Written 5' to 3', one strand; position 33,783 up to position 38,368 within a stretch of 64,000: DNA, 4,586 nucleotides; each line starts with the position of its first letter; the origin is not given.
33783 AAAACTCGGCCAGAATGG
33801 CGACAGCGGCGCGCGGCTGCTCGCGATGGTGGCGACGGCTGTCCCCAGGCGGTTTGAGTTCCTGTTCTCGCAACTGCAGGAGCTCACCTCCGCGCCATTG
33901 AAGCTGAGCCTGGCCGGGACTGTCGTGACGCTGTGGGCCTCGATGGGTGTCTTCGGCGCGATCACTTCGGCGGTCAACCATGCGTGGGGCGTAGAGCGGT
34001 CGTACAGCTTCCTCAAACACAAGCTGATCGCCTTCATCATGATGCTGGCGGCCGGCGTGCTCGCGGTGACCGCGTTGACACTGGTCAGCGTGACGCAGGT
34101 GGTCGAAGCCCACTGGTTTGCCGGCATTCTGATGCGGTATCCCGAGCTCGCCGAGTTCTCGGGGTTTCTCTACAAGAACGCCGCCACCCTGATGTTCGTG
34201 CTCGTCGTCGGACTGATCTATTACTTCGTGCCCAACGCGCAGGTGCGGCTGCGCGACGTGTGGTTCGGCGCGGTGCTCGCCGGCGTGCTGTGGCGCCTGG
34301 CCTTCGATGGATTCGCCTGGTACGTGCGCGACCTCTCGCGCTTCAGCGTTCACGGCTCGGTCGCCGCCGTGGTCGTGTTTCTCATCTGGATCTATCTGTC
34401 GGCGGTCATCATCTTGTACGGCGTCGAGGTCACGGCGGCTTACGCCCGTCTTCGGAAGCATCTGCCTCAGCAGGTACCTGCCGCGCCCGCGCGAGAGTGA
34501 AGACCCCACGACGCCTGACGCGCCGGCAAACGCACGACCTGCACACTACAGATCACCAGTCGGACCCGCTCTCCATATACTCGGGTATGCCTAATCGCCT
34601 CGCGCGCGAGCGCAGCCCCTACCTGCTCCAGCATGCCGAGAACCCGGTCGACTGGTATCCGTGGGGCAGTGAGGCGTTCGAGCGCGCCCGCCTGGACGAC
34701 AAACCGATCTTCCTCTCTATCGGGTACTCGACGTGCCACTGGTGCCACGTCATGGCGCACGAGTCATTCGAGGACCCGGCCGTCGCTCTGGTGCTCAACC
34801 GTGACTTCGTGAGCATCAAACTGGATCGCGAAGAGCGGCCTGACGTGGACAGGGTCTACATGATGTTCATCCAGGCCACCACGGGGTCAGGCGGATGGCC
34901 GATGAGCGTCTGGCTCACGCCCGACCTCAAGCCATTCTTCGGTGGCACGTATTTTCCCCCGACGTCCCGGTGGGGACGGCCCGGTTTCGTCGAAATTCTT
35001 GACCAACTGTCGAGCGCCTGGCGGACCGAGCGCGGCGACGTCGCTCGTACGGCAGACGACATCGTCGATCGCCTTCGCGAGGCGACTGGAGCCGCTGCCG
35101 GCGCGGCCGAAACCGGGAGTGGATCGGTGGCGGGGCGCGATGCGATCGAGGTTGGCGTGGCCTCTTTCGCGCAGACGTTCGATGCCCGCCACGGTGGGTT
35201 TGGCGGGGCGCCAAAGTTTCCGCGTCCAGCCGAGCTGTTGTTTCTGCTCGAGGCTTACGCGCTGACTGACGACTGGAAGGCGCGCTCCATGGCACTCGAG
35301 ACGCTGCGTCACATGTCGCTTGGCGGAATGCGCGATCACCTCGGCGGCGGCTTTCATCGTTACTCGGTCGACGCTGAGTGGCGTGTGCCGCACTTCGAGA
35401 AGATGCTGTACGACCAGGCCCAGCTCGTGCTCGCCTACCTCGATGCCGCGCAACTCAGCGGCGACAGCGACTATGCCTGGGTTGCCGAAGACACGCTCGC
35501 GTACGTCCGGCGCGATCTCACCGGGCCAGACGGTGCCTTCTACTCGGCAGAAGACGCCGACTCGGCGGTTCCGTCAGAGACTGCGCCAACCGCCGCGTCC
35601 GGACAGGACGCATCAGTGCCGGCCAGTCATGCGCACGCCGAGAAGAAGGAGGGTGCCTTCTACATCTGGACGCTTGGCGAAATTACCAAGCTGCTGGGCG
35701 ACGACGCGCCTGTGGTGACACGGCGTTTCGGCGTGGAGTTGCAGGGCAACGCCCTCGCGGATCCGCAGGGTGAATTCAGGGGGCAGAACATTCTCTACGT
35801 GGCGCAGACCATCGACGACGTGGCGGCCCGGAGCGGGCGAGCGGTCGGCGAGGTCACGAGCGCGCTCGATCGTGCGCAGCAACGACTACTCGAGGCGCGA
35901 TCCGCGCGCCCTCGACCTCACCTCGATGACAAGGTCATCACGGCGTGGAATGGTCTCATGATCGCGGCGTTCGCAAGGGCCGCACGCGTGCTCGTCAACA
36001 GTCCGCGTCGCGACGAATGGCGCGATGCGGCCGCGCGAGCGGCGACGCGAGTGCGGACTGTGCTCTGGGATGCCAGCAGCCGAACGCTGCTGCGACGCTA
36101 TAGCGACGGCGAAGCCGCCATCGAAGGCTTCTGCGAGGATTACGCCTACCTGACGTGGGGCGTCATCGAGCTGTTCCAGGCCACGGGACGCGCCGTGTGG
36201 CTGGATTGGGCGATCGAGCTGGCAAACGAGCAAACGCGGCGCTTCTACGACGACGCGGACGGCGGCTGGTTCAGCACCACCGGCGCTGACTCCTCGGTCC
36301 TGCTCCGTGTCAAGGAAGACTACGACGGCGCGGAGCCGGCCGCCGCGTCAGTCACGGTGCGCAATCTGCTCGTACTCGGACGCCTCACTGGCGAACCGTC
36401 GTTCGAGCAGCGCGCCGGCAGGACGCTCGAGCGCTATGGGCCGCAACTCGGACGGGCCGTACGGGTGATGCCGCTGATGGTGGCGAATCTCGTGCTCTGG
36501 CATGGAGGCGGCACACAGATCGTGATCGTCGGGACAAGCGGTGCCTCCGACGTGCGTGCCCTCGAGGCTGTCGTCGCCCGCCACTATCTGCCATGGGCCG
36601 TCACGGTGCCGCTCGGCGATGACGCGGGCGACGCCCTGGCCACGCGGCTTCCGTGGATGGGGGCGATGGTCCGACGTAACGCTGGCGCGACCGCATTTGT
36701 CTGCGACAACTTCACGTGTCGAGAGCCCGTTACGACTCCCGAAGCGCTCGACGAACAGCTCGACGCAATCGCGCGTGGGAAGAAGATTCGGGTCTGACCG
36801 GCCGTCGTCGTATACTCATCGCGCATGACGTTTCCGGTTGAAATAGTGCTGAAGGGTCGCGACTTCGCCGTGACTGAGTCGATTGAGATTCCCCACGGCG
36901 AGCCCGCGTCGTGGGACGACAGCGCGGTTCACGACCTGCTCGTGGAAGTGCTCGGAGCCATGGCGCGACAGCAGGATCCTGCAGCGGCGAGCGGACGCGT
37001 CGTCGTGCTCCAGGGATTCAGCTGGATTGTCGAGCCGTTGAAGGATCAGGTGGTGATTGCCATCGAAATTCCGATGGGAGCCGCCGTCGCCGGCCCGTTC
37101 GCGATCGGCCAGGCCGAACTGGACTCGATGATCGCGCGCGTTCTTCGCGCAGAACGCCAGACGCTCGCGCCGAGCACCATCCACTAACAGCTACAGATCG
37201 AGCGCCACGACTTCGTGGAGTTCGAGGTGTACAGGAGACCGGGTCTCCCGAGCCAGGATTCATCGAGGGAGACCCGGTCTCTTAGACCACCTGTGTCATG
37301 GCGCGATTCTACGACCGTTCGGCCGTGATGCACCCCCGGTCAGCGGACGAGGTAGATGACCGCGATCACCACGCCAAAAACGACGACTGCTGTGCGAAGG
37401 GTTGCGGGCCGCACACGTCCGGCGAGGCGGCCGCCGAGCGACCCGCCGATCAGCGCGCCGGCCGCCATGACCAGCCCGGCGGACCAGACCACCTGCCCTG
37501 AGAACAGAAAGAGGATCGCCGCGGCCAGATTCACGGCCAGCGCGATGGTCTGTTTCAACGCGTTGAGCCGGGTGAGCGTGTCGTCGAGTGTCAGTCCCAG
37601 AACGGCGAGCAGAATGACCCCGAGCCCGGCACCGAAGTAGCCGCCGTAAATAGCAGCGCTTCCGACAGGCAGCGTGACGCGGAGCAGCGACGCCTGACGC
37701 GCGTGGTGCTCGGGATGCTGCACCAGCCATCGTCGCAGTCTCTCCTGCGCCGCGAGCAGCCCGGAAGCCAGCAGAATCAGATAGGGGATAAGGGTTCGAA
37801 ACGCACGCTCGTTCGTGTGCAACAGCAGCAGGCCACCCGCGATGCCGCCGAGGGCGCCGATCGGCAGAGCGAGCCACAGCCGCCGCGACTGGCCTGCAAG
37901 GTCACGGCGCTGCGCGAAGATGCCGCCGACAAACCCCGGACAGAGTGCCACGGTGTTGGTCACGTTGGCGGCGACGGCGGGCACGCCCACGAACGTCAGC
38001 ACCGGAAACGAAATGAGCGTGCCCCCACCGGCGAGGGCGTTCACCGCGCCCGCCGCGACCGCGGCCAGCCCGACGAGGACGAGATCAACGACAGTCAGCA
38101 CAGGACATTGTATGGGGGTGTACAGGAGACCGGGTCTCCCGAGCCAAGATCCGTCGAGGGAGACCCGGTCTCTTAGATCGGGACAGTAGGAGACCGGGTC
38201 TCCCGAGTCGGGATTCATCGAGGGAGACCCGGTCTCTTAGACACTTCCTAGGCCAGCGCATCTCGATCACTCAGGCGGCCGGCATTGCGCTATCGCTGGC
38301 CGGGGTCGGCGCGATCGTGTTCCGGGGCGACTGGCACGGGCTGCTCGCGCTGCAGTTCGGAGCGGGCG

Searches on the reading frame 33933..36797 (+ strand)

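Call 88: search_protein_families(library=pfam, proteins=[window:33933-36797:+], max_evalue=0.001)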
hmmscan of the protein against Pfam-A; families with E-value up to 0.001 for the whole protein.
window:33933-36797:+ (954 aa): 2 families
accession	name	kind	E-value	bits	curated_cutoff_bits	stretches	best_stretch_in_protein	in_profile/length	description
PF03190.21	Thioredox_DsbH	-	9.6e-77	257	27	1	221-381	2-162/163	Protein of unknown function, DUF255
PF13899.12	Thioredoxin_7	-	2.4e-08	34.4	27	1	240-304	1-65/83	Thioredoxin-like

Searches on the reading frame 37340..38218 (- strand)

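Call 88: search_protein_families(library=pfam, proteins=[window:37340-38218:-], max_evalue=0.001)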
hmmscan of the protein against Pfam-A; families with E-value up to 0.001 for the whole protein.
window:37340-38218:- (292 aa): 1 family
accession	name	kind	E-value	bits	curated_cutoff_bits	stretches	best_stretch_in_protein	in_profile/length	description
PF01925.25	TauE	-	4.8e-41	141.4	32.6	1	51-287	3-235/237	Sulfite exporter TauE/SafE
